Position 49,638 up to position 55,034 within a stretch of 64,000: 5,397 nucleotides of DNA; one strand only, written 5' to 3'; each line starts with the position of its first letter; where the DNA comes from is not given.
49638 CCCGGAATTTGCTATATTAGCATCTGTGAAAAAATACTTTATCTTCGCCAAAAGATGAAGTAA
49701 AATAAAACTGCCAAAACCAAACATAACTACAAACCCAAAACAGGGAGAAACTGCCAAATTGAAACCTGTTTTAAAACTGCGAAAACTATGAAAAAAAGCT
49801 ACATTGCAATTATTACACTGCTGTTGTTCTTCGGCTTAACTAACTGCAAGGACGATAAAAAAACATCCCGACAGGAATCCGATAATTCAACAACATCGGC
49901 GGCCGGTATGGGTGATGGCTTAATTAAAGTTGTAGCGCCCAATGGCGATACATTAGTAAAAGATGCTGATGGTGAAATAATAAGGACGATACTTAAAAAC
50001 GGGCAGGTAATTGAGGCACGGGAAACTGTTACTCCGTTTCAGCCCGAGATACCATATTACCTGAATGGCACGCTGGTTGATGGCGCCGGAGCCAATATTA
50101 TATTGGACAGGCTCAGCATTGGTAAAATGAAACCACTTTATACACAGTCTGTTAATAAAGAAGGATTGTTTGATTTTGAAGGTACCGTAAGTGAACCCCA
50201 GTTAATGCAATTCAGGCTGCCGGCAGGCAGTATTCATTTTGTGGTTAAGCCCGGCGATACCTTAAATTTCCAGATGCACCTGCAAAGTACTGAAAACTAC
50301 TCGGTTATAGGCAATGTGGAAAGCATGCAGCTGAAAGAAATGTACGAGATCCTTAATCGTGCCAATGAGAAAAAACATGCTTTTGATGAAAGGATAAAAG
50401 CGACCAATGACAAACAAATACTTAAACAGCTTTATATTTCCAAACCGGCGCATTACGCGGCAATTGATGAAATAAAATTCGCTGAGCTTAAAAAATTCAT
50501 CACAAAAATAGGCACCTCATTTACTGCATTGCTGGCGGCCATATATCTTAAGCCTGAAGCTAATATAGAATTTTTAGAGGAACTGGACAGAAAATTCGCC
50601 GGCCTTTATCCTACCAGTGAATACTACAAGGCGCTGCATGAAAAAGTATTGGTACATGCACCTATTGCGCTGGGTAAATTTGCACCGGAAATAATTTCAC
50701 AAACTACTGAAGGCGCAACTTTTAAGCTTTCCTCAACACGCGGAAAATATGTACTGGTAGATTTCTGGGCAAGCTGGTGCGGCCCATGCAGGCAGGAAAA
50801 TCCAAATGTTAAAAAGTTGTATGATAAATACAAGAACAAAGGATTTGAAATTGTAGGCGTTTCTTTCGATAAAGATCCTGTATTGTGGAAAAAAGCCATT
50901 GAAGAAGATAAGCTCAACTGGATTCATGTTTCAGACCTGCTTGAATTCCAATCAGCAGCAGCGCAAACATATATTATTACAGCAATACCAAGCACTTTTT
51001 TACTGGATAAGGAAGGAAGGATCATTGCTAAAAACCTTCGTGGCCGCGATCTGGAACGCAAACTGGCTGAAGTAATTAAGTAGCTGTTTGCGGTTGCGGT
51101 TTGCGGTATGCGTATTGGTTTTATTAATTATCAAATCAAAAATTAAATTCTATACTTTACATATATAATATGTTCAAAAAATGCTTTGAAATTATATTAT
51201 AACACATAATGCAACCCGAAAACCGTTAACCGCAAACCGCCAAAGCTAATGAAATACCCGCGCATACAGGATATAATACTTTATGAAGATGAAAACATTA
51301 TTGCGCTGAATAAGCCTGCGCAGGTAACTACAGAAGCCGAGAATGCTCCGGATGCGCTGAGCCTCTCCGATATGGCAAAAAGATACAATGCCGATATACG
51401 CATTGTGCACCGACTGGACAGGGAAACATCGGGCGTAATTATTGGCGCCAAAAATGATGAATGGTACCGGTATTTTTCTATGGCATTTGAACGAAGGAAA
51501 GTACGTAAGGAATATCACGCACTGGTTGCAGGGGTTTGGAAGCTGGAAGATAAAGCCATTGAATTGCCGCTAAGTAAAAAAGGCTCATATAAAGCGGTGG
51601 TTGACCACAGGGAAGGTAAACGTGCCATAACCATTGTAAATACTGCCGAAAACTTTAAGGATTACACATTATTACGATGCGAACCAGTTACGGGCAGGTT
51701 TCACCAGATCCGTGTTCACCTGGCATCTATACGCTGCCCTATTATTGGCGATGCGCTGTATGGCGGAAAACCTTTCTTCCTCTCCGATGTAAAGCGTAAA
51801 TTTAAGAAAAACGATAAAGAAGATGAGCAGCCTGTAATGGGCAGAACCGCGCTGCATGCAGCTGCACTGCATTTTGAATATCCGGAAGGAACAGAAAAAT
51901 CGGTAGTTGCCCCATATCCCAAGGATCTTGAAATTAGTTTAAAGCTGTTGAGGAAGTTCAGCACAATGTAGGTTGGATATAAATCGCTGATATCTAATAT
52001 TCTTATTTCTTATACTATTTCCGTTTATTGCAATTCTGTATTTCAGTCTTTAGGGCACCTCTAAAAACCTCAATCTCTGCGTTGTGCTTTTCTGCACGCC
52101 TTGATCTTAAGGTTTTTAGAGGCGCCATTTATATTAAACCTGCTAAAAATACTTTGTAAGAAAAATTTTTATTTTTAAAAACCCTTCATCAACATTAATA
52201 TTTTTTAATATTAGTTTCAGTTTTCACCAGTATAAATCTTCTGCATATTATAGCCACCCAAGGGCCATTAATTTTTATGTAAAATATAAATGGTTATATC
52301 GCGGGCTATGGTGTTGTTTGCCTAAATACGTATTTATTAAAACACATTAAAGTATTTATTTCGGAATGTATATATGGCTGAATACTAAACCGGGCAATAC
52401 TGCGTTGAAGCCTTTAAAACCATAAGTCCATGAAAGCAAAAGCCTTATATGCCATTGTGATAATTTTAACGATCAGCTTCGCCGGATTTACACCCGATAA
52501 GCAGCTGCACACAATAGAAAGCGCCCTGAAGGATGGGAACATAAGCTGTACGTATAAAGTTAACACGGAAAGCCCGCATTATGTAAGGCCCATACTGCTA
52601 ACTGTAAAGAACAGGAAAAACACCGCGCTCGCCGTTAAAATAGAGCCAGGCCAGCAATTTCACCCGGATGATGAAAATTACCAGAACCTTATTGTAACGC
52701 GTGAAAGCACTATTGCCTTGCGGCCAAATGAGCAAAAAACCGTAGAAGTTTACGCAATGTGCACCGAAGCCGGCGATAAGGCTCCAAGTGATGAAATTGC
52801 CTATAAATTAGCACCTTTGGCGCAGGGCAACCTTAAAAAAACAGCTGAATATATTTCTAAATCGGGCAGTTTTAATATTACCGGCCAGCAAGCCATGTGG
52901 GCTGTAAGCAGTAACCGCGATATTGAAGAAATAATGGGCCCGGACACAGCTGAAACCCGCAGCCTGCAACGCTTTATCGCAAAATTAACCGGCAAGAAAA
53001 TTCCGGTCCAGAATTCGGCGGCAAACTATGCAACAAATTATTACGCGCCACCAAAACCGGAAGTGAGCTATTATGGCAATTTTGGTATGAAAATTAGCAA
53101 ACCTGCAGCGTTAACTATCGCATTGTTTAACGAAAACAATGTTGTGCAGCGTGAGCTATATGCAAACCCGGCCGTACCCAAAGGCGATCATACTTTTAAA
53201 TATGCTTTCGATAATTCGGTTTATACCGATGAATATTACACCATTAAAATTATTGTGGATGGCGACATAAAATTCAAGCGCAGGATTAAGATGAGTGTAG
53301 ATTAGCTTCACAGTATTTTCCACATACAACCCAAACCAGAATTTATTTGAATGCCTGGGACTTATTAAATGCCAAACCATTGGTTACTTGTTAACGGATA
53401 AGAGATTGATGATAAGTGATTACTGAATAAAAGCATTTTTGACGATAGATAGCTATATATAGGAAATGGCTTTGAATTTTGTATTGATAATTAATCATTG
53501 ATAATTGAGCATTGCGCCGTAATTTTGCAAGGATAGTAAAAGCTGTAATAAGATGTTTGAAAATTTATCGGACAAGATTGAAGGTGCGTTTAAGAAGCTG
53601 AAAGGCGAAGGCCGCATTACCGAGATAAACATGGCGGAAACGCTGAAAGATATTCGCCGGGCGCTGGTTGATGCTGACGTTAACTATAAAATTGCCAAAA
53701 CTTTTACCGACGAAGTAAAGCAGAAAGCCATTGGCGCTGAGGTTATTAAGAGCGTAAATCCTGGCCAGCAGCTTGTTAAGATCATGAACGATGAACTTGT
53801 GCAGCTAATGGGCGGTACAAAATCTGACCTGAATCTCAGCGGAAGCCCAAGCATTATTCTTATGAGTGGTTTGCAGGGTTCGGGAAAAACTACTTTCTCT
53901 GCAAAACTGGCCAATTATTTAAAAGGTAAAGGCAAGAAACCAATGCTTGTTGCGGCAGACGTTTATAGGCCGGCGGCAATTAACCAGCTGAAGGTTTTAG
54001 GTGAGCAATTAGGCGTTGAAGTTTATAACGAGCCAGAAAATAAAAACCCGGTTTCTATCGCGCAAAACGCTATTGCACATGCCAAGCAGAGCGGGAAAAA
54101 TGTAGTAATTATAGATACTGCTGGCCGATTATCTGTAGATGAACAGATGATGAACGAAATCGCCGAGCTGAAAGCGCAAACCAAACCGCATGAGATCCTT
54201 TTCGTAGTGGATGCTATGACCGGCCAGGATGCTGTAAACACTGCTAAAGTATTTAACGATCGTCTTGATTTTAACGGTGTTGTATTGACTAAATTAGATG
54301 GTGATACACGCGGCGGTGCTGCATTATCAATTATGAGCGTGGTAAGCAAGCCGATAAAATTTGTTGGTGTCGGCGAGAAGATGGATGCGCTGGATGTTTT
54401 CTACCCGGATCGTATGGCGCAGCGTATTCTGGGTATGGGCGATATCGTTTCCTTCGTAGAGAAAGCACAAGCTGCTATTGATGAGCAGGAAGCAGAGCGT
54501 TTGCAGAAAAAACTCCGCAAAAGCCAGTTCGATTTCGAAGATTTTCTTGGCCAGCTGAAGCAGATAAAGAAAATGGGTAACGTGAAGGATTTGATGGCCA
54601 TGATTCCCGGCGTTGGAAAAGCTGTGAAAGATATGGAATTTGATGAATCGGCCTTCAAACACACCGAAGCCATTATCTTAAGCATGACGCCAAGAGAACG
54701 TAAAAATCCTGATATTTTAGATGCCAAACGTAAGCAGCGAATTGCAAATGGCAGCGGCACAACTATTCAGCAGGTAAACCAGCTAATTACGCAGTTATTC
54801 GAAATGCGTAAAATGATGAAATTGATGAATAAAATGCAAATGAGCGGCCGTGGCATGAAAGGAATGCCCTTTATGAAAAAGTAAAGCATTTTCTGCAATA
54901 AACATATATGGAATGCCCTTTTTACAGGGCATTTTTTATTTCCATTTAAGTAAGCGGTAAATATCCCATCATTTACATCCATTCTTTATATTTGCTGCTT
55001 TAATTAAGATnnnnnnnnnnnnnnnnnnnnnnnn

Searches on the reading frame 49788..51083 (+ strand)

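Call 78: search_protein_families(library=pfam, proteins=[window:49788-51083:+], max_evalue=0.00001)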
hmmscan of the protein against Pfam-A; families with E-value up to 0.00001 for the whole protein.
window:49788-51083:+ (431 aa): 6 families
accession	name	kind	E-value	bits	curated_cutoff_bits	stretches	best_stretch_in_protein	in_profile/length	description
PF08534.16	Redoxin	-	1.1e-22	80.8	26.6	1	296-421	3-137/148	Redoxin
PF00578.27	AhpC-TSA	-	4.8e-21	75.4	26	1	296-413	2-122/124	AhpC/TSA family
PF13905.12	Thioredoxin_8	-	8.4e-21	74.6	27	1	319-412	1-94/94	Thioredoxin-like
PF00085.26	Thioredoxin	-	1.1e-11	45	23.5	1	319-366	18-64/103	Thioredoxin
PF13098.12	Thioredoxin_2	-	1.3e-08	35.6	27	1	318-414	4-89/104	Thioredoxin-like domain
PF00255.25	GSHPx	-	7.9e-06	25.9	27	0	304-358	6-59/108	Glutathione peroxidase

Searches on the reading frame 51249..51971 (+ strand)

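Call 79: search_protein_families(library=pfam, proteins=[window:51249-51971:+], max_evalue=0.00001)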
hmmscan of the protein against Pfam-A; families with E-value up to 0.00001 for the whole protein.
window:51249-51971:+ (240 aa): 1 family
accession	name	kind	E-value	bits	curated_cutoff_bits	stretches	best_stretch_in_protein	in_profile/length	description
PF00849.27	PseudoU_synth_2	-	5.9e-32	111.4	26.8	1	16-160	1-152/152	RNA pseudouridylate synthase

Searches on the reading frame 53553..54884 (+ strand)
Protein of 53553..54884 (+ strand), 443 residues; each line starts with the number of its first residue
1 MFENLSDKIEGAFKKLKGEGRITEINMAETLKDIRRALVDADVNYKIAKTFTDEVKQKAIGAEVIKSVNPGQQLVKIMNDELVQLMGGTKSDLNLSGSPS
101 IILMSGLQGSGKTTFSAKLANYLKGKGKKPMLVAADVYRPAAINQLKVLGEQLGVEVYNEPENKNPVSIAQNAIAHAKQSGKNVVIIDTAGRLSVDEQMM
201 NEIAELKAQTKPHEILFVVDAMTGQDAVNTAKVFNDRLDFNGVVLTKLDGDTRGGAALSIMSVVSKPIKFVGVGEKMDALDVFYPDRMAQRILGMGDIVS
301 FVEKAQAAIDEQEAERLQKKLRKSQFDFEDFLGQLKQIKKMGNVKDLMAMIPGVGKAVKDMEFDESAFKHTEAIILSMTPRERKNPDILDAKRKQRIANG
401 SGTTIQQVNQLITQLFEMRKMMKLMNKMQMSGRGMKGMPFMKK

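Call 17: search_protein_families(library=pfam, proteins=[window:53553-54884:+])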
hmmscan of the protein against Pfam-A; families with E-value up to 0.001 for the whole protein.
window:53553-54884:+ (443 aa): 14 families
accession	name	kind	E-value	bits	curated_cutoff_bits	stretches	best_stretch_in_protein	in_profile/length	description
PF00448.28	SRP54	-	2.1e-76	256.4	22.7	1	99-294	1-196/196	SRP54-type protein, GTPase domain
PF02978.25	SRP_SPB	-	2.5e-34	117.9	27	1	325-422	1-91/91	Signal peptide binding domain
PF02881.24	SRP54_N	-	1e-20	74.2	22.4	1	5-82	1-75/75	SRP54-type protein, helical bundle domain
PF06414.18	Zeta_toxin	-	2.5e-07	30.8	22.3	1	96-192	13-105/199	Zeta toxin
PF13401.12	AAA_22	-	5.5e-07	30.4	27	1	99-216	5-119/130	AAA domain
PF01656.29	CbiA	-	5.4e-06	26.8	25.4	1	102-256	2-91/125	CobQ/CobB/MinD/ParA nucleotide binding domain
PF16575.11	CLP1_P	-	7.4e-06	26.4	26.6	0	107-138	2-33/188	mRNA cleavage and polyadenylation factor CLP1 P-loop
PF20720.3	nSTAND3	-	2.4e-05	24.5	27.2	0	101-189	19-110/155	Novel STAND NTPase 3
PF13671.12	AAA_33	-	5e-05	24.1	27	1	102-198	2-83/143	AAA domain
PF09439.16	SRPRB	-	6.9e-05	22.7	25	0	168-234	32-96/178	Signal recognition particle receptor beta subunit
PF13604.12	AAA_30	-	0.00014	22.1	27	1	100-235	19-138/191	AAA domain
PF10609.15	ParA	-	0.00023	21.1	27.1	1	101-164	6-70/246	NUBPL iron-transfer P-loop NTPase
PF13207.12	AAA_17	-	0.0003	21.5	27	1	106-218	2-108/136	AAA domain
PF02492.25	cobW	-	0.00046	20.2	20.7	0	101-250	2-155/180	CobW/HypB/UreG, nucleotide-binding domain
